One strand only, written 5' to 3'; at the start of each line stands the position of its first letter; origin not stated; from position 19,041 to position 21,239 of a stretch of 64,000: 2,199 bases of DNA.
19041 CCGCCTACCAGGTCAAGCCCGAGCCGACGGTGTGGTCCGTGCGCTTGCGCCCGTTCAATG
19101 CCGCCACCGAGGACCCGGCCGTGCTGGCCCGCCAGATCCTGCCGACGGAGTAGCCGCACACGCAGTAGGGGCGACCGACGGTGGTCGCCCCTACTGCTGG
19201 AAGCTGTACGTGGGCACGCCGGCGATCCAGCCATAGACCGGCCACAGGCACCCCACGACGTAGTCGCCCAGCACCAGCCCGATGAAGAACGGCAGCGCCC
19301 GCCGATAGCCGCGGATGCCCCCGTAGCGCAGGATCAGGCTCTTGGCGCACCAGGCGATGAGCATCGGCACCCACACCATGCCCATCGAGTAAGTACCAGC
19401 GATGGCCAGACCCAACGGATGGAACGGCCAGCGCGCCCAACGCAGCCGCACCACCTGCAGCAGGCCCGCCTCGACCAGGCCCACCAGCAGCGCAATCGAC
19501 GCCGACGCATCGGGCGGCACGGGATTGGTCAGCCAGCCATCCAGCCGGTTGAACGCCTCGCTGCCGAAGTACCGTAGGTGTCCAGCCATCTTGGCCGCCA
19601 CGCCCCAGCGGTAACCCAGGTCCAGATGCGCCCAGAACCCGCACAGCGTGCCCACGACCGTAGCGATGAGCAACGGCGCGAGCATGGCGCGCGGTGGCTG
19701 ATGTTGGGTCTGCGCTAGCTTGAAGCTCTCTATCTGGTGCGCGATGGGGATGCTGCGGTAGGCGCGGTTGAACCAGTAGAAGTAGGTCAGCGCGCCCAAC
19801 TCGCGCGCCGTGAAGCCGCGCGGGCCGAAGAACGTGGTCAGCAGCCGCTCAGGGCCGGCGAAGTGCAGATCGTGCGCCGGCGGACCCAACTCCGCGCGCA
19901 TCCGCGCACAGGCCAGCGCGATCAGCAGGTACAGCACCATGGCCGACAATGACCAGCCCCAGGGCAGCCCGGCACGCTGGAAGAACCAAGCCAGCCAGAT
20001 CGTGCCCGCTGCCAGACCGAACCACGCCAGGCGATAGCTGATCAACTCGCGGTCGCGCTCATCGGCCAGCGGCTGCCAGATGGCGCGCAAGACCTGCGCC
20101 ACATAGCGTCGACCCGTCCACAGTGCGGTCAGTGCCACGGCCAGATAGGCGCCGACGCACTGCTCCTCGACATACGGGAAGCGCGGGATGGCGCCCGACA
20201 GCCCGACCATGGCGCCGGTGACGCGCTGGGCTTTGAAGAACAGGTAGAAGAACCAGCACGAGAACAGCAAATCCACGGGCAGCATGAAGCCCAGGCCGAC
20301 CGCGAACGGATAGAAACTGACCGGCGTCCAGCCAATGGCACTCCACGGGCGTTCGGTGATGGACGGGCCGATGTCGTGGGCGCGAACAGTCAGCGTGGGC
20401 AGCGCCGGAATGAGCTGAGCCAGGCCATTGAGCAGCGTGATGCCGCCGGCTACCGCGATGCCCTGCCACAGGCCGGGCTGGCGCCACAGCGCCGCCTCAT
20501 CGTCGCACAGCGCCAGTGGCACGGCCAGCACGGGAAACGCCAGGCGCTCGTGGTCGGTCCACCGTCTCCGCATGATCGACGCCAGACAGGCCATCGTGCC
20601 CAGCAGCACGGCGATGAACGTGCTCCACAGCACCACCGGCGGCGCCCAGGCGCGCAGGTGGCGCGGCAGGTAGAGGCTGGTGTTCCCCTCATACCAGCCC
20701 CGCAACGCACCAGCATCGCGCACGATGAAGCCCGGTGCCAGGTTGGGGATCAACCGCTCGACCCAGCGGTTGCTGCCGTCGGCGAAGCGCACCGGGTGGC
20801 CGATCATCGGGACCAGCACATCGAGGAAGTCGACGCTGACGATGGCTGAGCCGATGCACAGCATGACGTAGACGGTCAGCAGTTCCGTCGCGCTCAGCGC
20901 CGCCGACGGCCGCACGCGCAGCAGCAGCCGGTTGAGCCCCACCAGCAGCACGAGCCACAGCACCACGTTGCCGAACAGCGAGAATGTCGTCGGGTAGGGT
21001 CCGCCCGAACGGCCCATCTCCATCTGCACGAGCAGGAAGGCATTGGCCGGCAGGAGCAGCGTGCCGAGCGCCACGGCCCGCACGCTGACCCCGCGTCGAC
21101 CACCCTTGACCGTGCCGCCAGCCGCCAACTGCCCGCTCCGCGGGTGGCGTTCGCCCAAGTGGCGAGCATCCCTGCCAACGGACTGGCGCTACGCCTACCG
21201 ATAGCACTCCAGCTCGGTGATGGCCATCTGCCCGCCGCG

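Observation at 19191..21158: Paralogous ~620-aa polytopic membrane proteins each embedded in a glycoside-hydrolase operon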

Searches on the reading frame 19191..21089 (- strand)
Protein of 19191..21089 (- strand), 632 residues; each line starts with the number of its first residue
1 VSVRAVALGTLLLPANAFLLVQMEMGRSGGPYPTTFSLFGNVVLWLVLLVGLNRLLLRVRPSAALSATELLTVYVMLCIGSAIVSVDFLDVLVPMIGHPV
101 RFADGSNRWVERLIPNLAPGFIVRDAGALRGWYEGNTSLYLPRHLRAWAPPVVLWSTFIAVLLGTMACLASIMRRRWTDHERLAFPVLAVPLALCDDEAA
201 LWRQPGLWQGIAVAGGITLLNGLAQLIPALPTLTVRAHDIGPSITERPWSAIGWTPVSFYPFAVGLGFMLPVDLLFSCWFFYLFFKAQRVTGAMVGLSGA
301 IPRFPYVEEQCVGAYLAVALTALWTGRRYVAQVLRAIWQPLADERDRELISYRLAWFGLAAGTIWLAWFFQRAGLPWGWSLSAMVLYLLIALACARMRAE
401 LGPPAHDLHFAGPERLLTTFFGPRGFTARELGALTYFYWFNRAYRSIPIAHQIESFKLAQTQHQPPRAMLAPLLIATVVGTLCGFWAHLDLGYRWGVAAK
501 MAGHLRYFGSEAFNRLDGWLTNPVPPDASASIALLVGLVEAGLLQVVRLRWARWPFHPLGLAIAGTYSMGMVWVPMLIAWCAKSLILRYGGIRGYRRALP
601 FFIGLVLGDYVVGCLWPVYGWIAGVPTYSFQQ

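Call 7: search_protein_families(library=pfam, proteins=[window:19191-21089:-], max_evalue=1)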
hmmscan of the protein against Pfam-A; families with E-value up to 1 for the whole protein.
window:19191-21089:- (632 aa): 2 families
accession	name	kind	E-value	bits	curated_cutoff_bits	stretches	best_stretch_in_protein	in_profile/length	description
PF20581.3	DUF6785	-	7.9e-148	493.5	25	1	3-496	2-498/498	Family of unknown function (DUF6785)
PF20580.3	DUF6784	-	5.3e-30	104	26.4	1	532-629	2-99/101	Domain of unknown function (DUF6784)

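Call 8: search_protein_families(library=ncbifam, proteins=[window:19191-21089:-], max_evalue=1)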
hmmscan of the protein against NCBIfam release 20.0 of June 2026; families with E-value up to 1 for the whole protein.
window:19191-21089:- (632 aa): 0 families

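Call 14: find_homologous_proteins(query=window:19191-21089:-, max_evalue=0.00001)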
Query window:19191-21089:- (632 aa): 1590 proteins with E <= 0.00001 among 8000 candidates; the best 120 are listed.
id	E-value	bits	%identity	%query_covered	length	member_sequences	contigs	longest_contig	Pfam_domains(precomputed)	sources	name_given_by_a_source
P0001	0.0e+0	1441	100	100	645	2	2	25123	PF20580.4,PF20581.4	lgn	-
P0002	0.0e+0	1258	86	100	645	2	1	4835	PF20580.4,PF20581.4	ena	-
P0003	0.0e+0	1171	81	100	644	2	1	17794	PF20580.4,PF20581.4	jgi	jgi:hypothetical protein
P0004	5.0e-293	992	70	97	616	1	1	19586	PF20580.4,PF20581.4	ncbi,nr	ncbi:MAG: hypothetical protein HYU66_25720, partial [Armatimonadetes bacterium]|nr:hypothetical prot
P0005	1.2e-286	971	68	100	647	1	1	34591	PF20580.4,PF20581.4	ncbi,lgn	-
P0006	6.9e-271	919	64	100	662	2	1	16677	PF20580.4,PF20581.4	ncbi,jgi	-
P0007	3.5e-266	903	63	100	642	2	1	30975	PF20580.4,PF20581.4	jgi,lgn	-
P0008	1.3e-262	891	63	98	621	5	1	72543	PF20580.4,PF20581.4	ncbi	-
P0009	2.0e-258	878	62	98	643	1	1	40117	PF20580.4,PF20581.4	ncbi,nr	ncbi:MAG: hypothetical protein IT204_17120 [Fimbriimonadaceae bacterium]|nr:hypothetical protein [Fi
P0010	3.6e-257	874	63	100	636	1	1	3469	PF20580.4,PF20581.4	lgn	-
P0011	2.1e-253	861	64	100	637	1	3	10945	PF20580.4,PF20581.4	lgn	-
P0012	3.2e-238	811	60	100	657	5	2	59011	PF20580.4,PF20581.4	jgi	-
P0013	3.5e-234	798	59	98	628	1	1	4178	PF20580.4,PF20581.4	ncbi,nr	ncbi:MAG: hypothetical protein HY318_16955, partial [Armatimonadetes bacterium]|nr:hypothetical prot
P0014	6.0e-233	793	59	100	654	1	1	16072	PF20580.4,PF20581.4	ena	-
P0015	8.5e-232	790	59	100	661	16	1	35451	PF20580.4,PF20581.4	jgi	-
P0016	2.0e-229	782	58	100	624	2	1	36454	PF20580.4,PF20581.4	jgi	-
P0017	3.7e-213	728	53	100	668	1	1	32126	PF20580.4,PF20581.4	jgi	jgi:hypothetical protein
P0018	4.6e-212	724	54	100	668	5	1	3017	PF20580.4,PF20581.4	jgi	jgi:hypothetical protein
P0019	6.6e-211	721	53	98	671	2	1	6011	PF20580.4,PF20581.4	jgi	jgi:hypothetical protein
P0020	2.0e-208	712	53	96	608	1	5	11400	PF20580.4,PF20581.4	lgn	-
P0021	1.4e-207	710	52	100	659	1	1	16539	PF20580.4,PF20581.4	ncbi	-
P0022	1.8e-207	709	51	100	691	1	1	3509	PF20580.4,PF20581.4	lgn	-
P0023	2.3e-207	709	51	100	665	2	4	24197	PF20580.4,PF20581.4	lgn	-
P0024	3.4e-206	705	51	99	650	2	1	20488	PF20580.4,PF20581.4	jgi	jgi:hypothetical protein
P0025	3.9e-206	705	52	98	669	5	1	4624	PF20580.4,PF20581.4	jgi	jgi:hypothetical protein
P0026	9.6e-206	704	51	100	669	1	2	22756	PF20580.4,PF20581.4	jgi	jgi:hypothetical protein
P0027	1.5e-205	703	52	98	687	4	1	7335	PF20580.4,PF20581.4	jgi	jgi:hypothetical protein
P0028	2.2e-205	702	53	99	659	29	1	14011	PF20580.4,PF20581.4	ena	-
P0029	2.3e-204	699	50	100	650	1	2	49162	PF20580.4,PF20581.4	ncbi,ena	-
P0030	4.6e-204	698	51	98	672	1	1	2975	PF20580.4,PF20581.4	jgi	jgi:hypothetical protein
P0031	3.4e-203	695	52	100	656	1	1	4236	PF20580.4,PF20581.4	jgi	jgi:hypothetical protein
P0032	3.8e-203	695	51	98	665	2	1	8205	PF20580.4,PF20581.4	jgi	jgi:hypothetical protein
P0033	2.1e-202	693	49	100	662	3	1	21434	PF20580.4,PF20581.4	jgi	jgi:hypothetical protein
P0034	1.6e-201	690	53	99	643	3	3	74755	PF20580.4,PF20581.4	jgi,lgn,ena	jgi:hypothetical protein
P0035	3.5e-200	685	50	100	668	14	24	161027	PF20580.4,PF20581.4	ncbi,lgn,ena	-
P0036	8.6e-200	684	50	100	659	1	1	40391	PF20580.4,PF20581.4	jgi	-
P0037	3.9e-199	682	52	99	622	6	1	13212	PF20580.4,PF20581.4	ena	-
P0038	4.1e-199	682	48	96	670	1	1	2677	PF20580.4,PF20581.4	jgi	jgi:hypothetical protein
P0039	6.6e-199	681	51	100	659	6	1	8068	PF20580.4,PF20581.4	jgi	-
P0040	8.0e-199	681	52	100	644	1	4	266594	PF20580.4,PF20581.4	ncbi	-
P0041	8.0e-199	681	51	100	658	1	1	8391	PF20580.4,PF20581.4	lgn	-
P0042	1.4e-198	680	47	100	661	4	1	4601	PF20580.4,PF20581.4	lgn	-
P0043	1.5e-198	680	49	100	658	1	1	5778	PF20580.4,PF20581.4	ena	-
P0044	4.0e-198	678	52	100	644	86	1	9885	PF20580.4,PF20581.4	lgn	-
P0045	4.6e-198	678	52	98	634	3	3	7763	PF20580.4,PF20581.4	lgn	-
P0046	1.4e-197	677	49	100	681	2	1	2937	PF20580.4,PF20581.4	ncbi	-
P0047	7.9e-197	674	49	98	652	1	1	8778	PF20580.4,PF20581.4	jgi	jgi:uncharacterized protein DUF6785/uncharacterized protein DUF6784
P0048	1.4e-196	673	51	99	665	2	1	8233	PF20580.4,PF20581.4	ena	-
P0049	1.6e-196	673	50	99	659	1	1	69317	PF20580.4,PF20581.4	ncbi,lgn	-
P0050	2.2e-196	673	51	100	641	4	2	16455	PF20580.4,PF20581.4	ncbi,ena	-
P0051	2.6e-196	672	49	100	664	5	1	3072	PF20580.4,PF20581.4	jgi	-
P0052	3.6e-196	672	48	100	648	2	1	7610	PF20580.4,PF20581.4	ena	-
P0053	4.0e-195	668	51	100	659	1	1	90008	PF20580.4,PF20581.4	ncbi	ncbi:MAG: DUF6785 family protein [Chthonomonadales bacterium]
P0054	4.0e-195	668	50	99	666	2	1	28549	PF20580.4,PF20581.4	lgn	-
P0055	1.1e-194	667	49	100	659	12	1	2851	PF20580.4,PF20581.4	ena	-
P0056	1.1e-194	667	48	99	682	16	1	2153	PF20580.4,PF20581.4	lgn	-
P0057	2.4e-194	666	49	98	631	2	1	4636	PF20580.4,PF20581.4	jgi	-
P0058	8.8e-194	664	48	100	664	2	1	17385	PF20580.4,PF20581.4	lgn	-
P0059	4.1e-193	662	49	100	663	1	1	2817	PF20580.4,PF20581.4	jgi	-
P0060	7.1e-193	661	47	100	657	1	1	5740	PF20580.4,PF20581.4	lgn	-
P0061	1.1e-192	660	50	99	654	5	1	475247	PF20580.4,PF20581.4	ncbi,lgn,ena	-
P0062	1.2e-192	660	50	99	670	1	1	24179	PF20580.4,PF20581.4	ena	-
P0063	2.6e-192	659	49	99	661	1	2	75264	PF20580.4,PF20581.4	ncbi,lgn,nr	ncbi:MAG TPA: DUF6785 family protein [Chthonomonadales bacterium]|nr:DUF6785 family protein [Chthono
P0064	7.3e-192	658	49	99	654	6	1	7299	PF20580.4,PF20581.4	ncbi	-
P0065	8.9e-192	657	50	99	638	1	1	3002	PF20580.4,PF20581.4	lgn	-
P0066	8.2e-191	654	48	100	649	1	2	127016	PF20580.4,PF20581.4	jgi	jgi:hypothetical protein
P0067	8.6e-191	654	48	100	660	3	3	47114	PF20580.4,PF20581.4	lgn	-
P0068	1.1e-190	654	49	100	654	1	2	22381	PF20580.4,PF20581.4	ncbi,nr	ncbi:MAG: hypothetical protein IT210_14015 [Armatimonadetes bacterium]|nr:hypothetical protein [Arma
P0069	1.4e-190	653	48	100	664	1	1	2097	PF20580.4,PF20581.4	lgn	-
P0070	1.5e-190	653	49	99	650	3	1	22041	PF20580.4,PF20581.4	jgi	-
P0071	2.0e-190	653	51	91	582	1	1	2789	PF20580.4,PF20581.4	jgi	jgi:hypothetical protein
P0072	4.5e-190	652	50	100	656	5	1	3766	PF20580.4,PF20581.4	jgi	-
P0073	6.7e-190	651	48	98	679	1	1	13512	PF20580.4,PF20581.4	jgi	jgi:hypothetical protein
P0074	7.7e-190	651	50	99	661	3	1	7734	PF20580.4,PF20581.4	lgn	-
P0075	8.0e-190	651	48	100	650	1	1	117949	PF20580.4,PF20581.4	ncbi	-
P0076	1.3e-189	650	48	100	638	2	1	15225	PF20580.4,PF20581.4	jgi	-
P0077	1.7e-189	650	48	100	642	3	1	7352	PF20580.4,PF20581.4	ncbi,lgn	-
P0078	1.9e-189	650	47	100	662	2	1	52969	PF20580.4,PF20581.4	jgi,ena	-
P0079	2.1e-189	650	47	100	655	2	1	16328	PF20580.4,PF20581.4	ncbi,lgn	-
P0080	5.9e-189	648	48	99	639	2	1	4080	PF20580.4,PF20581.4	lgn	-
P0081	2.1e-188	646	50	100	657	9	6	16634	PF20580.4,PF20581.4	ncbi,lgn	-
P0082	2.5e-188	646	49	95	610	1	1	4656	PF20580.4,PF20581.4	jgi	-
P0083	1.0e-187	644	48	98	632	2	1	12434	PF20580.4,PF20581.4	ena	-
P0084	1.0e-187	644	47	100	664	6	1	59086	PF20580.4,PF20581.4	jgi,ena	-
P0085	1.4e-187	644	49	95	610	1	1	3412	PF20580.4,PF20581.4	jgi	jgi:hypothetical protein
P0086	1.8e-187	643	46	100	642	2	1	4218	PF20580.4,PF20581.4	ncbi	-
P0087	2.8e-187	643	48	100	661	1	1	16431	PF20580.4,PF20581.4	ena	-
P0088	3.3e-187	642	46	100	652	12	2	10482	PF20580.4,PF20581.4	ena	-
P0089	4.2e-187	642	48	100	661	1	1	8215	PF20580.4,PF20581.4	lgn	-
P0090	5.0e-186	638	46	100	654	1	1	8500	PF20580.4,PF20581.4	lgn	-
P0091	8.9e-186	638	47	100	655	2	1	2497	PF20580.4,PF20581.4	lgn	-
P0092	1.3e-185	637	47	100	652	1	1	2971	PF20580.4,PF20581.4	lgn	-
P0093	1.6e-185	637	46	100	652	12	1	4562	PF20580.4,PF20581.4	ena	-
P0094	1.7e-185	637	50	100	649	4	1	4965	PF20580.4,PF20581.4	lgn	-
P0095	2.3e-185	636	47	100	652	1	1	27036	PF20580.4,PF20581.4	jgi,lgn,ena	-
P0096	2.7e-185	636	46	100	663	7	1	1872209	PF20580.4,PF20581.4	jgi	jgi:hypothetical protein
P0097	3.5e-185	636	47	100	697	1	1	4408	PF20580.4,PF20581.4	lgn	-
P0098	5.0e-185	635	46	100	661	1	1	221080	PF20580.4,PF20581.4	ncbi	ncbi:MAG: DUF6785 family protein [Armatimonadota bacterium]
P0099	5.9e-185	635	47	100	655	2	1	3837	PF20580.4,PF20581.4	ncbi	-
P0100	6.9e-185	635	46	100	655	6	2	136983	PF20580.4,PF20581.4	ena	-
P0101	7.0e-185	635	47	99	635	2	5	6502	PF20580.4,PF20581.4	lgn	-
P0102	9.9e-185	634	47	98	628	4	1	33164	PF20580.4,PF20581.4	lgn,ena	-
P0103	2.7e-184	633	46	100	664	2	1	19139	PF20580.4,PF20581.4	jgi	jgi:hypothetical protein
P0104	1.7e-183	630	48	100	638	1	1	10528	PF20580.4,PF20581.4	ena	-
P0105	2.9e-183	629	47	100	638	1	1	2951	PF20580.4,PF20581.4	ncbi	-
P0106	4.6e-183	629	46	100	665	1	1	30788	PF20580.4,PF20581.4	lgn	-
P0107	6.4e-183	628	46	100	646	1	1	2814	PF20580.4,PF20581.4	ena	-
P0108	7.3e-183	628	46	100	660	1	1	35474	PF20580.4,PF20581.4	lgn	-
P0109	8.0e-183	628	47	100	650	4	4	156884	PF20580.4,PF20581.4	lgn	-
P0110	1.0e-182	627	47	100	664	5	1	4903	PF20580.4,PF20581.4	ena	-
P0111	1.1e-182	627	46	100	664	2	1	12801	PF20580.4,PF20581.4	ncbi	-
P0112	2.8e-182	626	44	100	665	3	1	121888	PF20580.4,PF20581.4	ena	-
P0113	5.9e-182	625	46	100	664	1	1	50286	PF20580.4,PF20581.4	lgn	-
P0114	1.4e-181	624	49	98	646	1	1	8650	PF20580.4,PF20581.4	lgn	-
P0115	2.4e-181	623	45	100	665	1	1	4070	PF20580.4,PF20581.4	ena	-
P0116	5.8e-181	622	48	100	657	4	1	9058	PF20580.4,PF20581.4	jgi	jgi:hypothetical protein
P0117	9.8e-181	621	46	100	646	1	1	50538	PF20580.4,PF20581.4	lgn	-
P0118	3.4e-180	619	46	98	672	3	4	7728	PF20580.4,PF20581.4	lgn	-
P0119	7.9e-180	618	48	99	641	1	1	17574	PF20580.4,PF20581.4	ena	-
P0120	2.6e-179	616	47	100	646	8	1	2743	PF20580.4,PF20581.4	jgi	-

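Call 18: search_solved_structures(query=A1, max_evalue=10)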
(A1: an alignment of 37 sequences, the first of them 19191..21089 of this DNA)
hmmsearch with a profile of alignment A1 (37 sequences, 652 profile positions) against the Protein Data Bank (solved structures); distinct sequences matched with E-value up to 10: 1.
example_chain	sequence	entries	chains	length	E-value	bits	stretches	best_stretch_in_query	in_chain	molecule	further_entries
5but_A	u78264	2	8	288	0.93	11.4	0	82-139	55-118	Ktr system potassium uptake protein A,Ktr system potassium uptake protein A | Ktr system potassium uptake protein A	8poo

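Call 19: find_related_loci(query=A1, collection=genome_contigs, flank=8000)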
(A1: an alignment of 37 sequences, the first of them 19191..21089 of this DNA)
Query A1 (632 aa) in genome_contigs; peptide patterns used: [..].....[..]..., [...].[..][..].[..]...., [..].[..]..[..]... (x = any residue, [..] = any of these).
599 stretches matched a pattern (row limit reached: there are more); 528 encode a relative of the query (tblastn E <= 1e-3); the best 80 are kept; 80 distinct loci.
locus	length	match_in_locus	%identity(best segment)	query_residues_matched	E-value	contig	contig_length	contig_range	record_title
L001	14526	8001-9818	63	16-632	0e+0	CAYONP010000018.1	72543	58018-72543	MAG TPA_asm: uncultured Fimbriimonadaceae bacterium isolate SRP323723_co1_122 genome assembly, contig: NODE_325_length_7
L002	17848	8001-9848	62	16-632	0e+0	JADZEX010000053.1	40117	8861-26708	MAG: Fimbriimonadaceae bacterium isolate SJ840 c_000000676714, whole genome shotgun sequence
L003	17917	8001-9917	59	1-632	0e+0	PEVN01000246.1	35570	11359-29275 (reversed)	MAG: Armatimonadetes bacterium CG06_land_8_20_14_3_00_66_21 CG06_land_8_20_14_3.00_150_scaffold_270_c, whole genome shot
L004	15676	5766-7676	52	4-632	0e+0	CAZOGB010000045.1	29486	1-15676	MAG TPA_asm: uncultured bacterium isolate binchicken_co30_132 genome assembly, contig: NODE_1303_length_29486_cov_26.212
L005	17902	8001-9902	50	4-630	0e+0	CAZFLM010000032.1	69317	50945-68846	MAG TPA_asm: uncultured Chthonomonadaceae bacterium isolate SRP220891_co1_476 genome assembly, contig: NODE_702_length_6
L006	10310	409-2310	48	4-630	0e+0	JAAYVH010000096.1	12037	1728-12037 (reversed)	MAG: Chthonomonadales bacterium isolate AS27yjCOA_40 58134_AS27, whole genome shotgun sequence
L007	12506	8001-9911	52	4-632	0e+0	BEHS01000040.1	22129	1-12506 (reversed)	Bacterium HR16 DNA, contig: NODE_719_40, isolate: HRbin16, whole genome shotgun sequence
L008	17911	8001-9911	53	4-632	0e+0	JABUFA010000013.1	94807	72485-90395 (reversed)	MAG: Chthonomonadia bacterium isolate Ch118 NODE_449_length_94807_cov_31.7074_ID_8687481, whole genome shotgun sequence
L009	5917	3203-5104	49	4-630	0e+0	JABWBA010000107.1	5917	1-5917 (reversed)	MAG: Chthonomonadales bacterium isolate MAG_18 scaffold_16928, whole genome shotgun sequence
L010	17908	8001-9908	50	1-630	0e+0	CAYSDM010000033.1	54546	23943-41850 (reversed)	MAG TPA_asm: uncultured Chthonomonadaceae bacterium isolate binchicken_co274_461 genome assembly, contig: NODE_1545_leng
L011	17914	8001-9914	48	4-632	0e+0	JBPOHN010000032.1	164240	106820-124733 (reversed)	MAG: Armatimonadota bacterium isolate MAG_188 c_000000311665, whole genome shotgun sequence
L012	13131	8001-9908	49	1-630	0e+0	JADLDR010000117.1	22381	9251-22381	MAG: Armatimonadota bacterium isolate SJ283 c_000000551881, whole genome shotgun sequence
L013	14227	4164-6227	44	4-632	0e+0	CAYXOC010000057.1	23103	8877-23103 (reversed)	MAG TPA_asm: uncultured bacterium isolate binchicken_co152_100 genome assembly, contig: NODE_2541_length_23103_cov_13.95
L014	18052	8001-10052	43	4-632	0e+0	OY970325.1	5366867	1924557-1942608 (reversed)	MAG: uncultured Armatimonadetes bacterium isolate MFD05942.bin.1.84 genome assembly, chromosome: 1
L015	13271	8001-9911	50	4-632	3e-179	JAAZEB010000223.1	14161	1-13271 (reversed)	MAG: Armatimonadota bacterium isolate AS09scLD_256 217028_AS09, whole genome shotgun sequence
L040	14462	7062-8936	46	4-630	2e-159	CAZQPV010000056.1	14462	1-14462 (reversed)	MAG TPA_asm: uncultured Fimbriimonadales bacterium isolate binchicken_co30_141 genome assembly, contig: NODE_2879_length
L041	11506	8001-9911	41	1-630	3e-159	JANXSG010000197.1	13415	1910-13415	MAG: Chthonomonadaceae bacterium isolate 336R_metabat_9 336R_k141_2519923, whole genome shotgun sequence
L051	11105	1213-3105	41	3-630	2e-153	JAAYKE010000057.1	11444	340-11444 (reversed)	MAG: Armatimonadota bacterium isolate AS10tlH2TH_383 124596_AS10, whole genome shotgun sequence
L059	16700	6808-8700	42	1-630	3e-150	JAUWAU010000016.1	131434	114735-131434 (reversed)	MAG: Armatimonadota bacterium isolate CSMAG_1302 CSMAG_1302_k141_444770_length_131434_cov_28.6565, whole genome shotgun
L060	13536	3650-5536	44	1-630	7e-150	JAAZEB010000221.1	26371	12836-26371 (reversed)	MAG: Armatimonadota bacterium isolate AS09scLD_256 215934_AS09, whole genome shotgun sequence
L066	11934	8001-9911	45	1-630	4e-148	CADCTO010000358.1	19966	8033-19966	uncultured Armatimonadetes bacterium isolate AVDCRST_MAG63 genome assembly, contig: NODE33, whole genome shotgun sequenc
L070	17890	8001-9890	41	1-630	3e-147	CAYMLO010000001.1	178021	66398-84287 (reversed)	MAG TPA_asm: uncultured Planctomycetales bacterium isolate binchicken_co334_152 genome assembly, contig: NODE_55_length_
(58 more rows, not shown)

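Call 26: predict_structure(alignment_id=A1)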
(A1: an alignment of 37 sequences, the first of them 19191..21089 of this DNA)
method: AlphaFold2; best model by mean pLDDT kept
length: 632 residues; sequences in the alignment: 37
mean_pLDDT: 88.2   pTM: 0.90
mean pLDDT of the five models: 88.2, 87.3, 87.0, 86.0, 84.4
residues with pLDDT >= 90: 359; 70-90: 232; 50-70: 32; < 50: 9
segments of 3 or more residues with pLDDT < 50: 27-33
pLDDT, mean of each block of 10 residues (from residue 1): 91 93 60 64 93 94 92 94 85 94 94 93 95 95 96 96 93 84 85 85 94 93 86 85 90 89 90 90 93 82 83 89 85 87 74 93 98 96 92 84 59 88 95 92 75 87 87 95 95 88 83 94 92 94 90 87 84 92 96 94 93 84 68 50
secondary structure, 60 per line:
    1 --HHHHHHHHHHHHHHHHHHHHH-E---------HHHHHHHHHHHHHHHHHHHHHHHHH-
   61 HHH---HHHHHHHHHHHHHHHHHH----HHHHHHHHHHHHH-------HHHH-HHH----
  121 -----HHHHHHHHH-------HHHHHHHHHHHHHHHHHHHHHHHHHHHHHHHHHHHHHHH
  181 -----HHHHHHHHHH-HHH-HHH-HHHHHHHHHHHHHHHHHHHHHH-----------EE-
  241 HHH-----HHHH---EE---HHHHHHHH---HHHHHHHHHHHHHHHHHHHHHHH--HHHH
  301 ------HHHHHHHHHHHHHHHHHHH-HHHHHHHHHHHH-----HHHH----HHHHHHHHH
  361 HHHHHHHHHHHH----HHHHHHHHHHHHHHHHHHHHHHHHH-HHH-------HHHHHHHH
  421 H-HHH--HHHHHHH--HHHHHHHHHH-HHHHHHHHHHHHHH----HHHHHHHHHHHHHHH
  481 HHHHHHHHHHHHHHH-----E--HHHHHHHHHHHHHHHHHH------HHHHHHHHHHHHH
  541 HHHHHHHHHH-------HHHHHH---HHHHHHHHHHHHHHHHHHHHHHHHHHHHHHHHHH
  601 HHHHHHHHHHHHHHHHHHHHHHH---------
elements in order: H3-23 H35-59 H67-84 H89-101 H109-112 H126-134 H142-180 H186-195 H205-226 H249-252 H261-268 H272-294 H297-300 H307-325 H327-338 H344-347 H352-372 H377-401 H413-421 H428-434 H437-446 H448-461 H466-495 H504-521 H528-550 H558-563 H567-623
